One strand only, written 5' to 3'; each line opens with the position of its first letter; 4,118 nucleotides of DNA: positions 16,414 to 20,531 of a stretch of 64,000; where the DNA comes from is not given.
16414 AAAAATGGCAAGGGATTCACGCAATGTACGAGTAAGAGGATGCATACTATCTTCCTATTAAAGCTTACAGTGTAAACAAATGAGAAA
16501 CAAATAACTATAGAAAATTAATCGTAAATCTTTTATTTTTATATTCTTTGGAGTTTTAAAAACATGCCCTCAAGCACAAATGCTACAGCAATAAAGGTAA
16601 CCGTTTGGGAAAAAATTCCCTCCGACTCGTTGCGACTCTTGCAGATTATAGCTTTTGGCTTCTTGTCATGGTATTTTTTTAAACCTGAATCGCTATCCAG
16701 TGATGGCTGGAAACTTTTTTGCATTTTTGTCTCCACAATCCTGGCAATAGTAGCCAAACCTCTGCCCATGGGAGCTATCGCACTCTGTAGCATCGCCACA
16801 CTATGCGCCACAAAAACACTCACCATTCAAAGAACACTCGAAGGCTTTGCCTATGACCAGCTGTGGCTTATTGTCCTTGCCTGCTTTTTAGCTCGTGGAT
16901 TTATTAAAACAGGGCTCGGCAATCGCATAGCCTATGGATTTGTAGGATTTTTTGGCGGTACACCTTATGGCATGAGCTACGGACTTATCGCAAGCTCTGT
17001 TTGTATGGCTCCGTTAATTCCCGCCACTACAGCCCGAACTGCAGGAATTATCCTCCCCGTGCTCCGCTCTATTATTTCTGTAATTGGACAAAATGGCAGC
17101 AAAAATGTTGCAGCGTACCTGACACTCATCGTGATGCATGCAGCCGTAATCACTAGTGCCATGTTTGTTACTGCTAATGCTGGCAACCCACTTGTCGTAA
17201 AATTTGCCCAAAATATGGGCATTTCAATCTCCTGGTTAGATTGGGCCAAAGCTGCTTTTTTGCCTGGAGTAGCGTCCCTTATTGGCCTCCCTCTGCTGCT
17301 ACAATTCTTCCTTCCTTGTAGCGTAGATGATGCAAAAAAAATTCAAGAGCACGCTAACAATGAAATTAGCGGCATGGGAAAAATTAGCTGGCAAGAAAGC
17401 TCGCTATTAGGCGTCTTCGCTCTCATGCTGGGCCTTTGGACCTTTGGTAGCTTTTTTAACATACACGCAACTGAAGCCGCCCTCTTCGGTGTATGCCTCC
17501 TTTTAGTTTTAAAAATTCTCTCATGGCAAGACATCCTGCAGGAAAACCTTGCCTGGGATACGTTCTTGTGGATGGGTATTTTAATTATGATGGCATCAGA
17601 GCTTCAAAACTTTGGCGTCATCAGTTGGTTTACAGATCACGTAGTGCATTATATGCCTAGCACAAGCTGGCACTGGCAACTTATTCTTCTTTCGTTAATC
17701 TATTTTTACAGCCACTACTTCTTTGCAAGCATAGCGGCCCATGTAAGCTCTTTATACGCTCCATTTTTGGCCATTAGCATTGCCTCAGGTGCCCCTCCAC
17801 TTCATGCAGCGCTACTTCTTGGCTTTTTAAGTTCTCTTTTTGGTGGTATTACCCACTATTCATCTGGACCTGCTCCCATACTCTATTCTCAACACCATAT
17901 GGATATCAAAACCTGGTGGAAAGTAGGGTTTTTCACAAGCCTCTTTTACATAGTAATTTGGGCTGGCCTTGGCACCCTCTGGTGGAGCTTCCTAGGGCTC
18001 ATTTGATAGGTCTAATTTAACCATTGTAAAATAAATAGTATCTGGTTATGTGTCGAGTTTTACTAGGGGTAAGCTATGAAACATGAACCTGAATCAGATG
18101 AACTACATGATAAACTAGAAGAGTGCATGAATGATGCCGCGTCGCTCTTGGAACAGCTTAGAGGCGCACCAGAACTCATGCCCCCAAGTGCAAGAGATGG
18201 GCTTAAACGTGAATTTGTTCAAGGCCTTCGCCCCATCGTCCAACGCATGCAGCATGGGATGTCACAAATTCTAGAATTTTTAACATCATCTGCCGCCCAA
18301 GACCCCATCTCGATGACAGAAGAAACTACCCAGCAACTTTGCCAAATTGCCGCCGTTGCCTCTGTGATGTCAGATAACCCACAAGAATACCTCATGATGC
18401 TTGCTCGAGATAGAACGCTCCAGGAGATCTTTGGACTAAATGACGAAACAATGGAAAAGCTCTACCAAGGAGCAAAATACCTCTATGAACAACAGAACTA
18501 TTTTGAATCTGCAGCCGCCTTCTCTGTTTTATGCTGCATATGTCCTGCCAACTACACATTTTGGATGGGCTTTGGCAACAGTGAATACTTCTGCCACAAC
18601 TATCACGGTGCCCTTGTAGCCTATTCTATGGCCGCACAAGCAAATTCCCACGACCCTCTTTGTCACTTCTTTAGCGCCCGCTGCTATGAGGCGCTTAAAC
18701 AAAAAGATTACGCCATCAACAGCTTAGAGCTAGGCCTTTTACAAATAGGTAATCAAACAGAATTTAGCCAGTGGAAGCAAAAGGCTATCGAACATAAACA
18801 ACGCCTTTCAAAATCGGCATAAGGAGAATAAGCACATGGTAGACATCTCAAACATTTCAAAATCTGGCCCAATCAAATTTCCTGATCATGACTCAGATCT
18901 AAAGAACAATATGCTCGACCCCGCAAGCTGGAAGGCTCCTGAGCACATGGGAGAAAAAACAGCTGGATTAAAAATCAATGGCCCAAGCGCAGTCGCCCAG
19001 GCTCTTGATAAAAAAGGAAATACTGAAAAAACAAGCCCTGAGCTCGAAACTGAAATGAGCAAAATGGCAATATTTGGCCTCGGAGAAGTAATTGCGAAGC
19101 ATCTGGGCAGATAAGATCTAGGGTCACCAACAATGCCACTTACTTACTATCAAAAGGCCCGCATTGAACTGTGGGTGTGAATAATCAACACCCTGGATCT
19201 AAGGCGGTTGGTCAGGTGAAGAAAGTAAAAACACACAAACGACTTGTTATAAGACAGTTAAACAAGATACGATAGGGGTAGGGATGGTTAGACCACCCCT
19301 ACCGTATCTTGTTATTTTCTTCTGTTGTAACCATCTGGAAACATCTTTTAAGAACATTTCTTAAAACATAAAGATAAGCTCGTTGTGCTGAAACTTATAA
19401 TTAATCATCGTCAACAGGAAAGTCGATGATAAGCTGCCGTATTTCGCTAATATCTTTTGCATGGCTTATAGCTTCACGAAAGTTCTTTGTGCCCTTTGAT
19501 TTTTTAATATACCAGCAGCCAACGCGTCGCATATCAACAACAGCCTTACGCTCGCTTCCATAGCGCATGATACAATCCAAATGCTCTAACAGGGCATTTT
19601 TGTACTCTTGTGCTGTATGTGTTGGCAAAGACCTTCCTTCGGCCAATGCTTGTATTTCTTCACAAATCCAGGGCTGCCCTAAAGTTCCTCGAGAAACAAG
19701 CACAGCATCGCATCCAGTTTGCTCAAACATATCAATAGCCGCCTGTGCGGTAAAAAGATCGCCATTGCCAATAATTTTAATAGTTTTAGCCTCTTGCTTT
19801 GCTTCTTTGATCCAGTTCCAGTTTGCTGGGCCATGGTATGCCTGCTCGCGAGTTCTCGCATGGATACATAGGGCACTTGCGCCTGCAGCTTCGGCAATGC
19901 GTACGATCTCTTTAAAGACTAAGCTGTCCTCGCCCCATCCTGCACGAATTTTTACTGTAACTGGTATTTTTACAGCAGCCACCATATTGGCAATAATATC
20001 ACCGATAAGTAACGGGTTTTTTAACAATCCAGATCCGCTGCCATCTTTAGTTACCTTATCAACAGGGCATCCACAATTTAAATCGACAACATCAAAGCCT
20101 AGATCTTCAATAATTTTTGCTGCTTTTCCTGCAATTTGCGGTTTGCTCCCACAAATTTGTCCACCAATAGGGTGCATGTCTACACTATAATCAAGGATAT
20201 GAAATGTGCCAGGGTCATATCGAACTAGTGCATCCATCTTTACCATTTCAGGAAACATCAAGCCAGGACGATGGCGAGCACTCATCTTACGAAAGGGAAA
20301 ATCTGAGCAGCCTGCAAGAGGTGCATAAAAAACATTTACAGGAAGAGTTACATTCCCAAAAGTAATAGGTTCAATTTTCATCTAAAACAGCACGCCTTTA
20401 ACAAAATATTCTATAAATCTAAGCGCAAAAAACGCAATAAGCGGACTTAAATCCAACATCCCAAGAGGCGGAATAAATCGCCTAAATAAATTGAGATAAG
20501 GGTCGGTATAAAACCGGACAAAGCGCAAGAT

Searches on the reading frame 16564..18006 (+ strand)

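Call 47: search_protein_families(library=pfam, proteins=[window:16564-18006:+], max_evalue=0.00001)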
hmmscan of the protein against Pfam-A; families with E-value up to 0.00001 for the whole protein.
window:16564-18006:+ (480 aa): 2 families
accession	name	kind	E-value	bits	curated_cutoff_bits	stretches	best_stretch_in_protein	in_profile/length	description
PF00939.25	Na_sulph_symp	-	9.9e-125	417.6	27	1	23-479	5-471/472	Sodium:sulfate symporter transmembrane region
PF03600.22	CitMHS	-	2.3e-17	63.6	31.9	1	60-379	2-290/336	Citrate transporter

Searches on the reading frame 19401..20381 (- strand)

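Call 47: search_protein_families(library=pfam, proteins=[window:19401-20381:-], max_evalue=0.00001)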
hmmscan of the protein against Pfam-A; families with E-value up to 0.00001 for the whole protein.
window:19401-20381:- (326 aa): 2 families
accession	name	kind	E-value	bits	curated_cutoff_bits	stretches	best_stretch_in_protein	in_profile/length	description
PF01207.24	Dus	-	3.6e-79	266.5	20.4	1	20-313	3-297/311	Dihydrouridine synthase (Dus)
PF13714.12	PEP_mutase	-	4e-06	27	31.5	1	128-206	59-144/240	Phosphoenolpyruvate phosphomutase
